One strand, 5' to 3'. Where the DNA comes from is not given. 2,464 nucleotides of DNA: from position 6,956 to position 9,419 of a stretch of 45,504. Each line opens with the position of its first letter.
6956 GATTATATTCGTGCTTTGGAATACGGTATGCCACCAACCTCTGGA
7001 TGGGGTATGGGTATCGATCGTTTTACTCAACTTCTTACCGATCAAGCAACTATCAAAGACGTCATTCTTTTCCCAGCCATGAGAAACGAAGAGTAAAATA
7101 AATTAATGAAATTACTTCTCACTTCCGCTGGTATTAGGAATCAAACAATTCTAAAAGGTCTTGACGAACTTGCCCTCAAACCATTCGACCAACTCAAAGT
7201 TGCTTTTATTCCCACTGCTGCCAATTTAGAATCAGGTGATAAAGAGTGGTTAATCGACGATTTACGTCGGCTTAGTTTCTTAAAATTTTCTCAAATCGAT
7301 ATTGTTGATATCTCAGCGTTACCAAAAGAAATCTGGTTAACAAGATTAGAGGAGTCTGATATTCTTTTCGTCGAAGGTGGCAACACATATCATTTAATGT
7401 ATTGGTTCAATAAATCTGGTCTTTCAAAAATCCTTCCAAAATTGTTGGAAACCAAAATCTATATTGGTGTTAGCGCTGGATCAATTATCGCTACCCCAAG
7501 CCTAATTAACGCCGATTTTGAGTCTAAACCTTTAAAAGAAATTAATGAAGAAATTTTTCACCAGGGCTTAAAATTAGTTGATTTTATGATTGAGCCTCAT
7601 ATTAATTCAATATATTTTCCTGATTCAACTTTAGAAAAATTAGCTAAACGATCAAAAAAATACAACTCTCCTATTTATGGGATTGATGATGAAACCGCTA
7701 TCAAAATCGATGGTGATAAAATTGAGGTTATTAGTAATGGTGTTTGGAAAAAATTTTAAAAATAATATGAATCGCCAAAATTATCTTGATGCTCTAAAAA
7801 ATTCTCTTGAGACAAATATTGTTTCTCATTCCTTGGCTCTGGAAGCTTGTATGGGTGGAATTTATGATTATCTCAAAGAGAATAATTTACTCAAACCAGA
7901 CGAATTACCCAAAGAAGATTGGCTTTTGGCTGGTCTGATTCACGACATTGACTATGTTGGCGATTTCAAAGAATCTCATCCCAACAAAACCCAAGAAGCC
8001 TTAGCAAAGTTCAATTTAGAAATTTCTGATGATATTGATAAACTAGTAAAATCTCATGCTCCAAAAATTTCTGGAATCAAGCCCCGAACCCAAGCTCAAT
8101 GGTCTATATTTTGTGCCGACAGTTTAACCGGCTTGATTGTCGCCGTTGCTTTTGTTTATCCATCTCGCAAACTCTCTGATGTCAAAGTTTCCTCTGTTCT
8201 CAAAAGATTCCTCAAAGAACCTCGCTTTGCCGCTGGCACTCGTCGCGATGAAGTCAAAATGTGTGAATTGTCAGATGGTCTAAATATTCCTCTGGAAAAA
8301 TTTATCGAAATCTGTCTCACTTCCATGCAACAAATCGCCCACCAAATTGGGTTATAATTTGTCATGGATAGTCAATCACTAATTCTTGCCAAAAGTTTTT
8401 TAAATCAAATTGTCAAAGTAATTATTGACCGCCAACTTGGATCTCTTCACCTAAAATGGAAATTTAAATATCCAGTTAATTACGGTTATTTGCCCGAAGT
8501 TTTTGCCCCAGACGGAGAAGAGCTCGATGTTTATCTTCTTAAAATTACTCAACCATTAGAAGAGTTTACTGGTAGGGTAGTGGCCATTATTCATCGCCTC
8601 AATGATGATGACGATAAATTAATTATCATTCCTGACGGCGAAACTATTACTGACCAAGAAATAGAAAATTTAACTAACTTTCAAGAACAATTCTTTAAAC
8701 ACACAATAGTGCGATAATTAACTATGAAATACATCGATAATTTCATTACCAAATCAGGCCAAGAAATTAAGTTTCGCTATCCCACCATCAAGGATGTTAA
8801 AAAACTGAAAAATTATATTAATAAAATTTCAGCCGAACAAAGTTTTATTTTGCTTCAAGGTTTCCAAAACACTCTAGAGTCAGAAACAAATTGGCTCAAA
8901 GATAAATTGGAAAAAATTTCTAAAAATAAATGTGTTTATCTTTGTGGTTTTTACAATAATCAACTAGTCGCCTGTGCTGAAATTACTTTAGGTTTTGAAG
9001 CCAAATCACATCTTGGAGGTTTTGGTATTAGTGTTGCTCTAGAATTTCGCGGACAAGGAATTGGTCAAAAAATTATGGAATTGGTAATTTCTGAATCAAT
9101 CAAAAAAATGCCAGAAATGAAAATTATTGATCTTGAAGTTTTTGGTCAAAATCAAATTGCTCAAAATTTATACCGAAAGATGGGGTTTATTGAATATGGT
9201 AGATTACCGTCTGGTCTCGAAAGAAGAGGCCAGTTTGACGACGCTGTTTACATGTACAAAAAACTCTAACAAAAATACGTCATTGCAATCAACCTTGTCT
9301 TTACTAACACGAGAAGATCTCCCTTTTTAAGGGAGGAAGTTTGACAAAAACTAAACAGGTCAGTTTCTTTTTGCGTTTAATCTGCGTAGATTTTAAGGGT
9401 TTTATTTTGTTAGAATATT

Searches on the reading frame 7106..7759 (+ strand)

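Call 9: search_protein_families(library=pfam, max_evalue=0.001, proteins=[window:7106-7759:+])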
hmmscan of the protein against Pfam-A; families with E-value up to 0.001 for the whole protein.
window:7106-7759:+ (217 aa): 1 family
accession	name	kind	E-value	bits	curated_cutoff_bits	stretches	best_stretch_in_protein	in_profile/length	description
PF03575.23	Peptidase_S51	-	6.1e-33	114.7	23.9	1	3-209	1-206/206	Peptidase family S51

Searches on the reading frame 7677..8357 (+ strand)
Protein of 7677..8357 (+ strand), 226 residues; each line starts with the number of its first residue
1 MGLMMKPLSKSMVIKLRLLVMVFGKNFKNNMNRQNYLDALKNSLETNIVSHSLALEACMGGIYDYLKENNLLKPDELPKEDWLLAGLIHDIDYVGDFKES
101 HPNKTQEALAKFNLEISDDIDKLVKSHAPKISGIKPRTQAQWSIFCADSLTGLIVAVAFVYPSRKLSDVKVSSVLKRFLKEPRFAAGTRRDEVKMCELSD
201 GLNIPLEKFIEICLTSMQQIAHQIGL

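Call 9: search_protein_families(library=pfam, max_evalue=0.001, proteins=[window:7677-8357:+])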
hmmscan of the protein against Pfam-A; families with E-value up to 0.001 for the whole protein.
window:7677-8357:+ (226 aa): 2 families
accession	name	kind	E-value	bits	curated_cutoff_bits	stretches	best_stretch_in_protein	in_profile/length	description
PF01966.28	HD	-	0.00017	22.3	22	1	50-149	3-112/116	HD domain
PF12948.12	MSP7_C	-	0.00073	20.7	27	0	14-80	49-113/125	MSP7-like protein C-terminal domain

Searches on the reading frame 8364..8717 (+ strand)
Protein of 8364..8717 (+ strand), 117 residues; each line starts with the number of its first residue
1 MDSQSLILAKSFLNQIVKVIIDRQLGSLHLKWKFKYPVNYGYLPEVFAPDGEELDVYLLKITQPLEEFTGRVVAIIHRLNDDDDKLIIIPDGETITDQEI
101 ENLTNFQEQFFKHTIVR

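Call 9: search_protein_families(library=pfam, max_evalue=0.001, proteins=[window:8364-8717:+])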
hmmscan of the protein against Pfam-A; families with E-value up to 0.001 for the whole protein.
window:8364-8717:+ (117 aa): 1 family
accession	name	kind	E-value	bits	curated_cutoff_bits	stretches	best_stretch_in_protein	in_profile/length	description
PF00719.24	Pyrophosphatase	-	2.9e-09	37.3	23.5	1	20-112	14-113/153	Inorganic pyrophosphatase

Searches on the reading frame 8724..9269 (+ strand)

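Call 9: search_protein_families(library=pfam, max_evalue=0.001, proteins=[window:8724-9269:+])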
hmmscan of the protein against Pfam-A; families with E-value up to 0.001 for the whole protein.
window:8724-9269:+ (181 aa): 4 families
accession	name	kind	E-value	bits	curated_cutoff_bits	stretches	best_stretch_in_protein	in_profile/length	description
PF00583.31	Acetyltransf_1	-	4.7e-14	53.1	20.7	1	53-155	18-116/116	Acetyltransferase (GNAT) family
PF13508.13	Acetyltransf_7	-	1.7e-10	41.6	27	1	76-156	9-83/84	Acetyltransferase (GNAT) domain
PF13673.13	Acetyltransf_10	-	1.5e-06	28.7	23.6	1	77-159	38-111/128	Acetyltransferase (GNAT) domain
PF13420.13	Acetyltransf_4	-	8.2e-06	26.4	24.3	1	19-156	3-135/155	Acetyltransferase (GNAT) domain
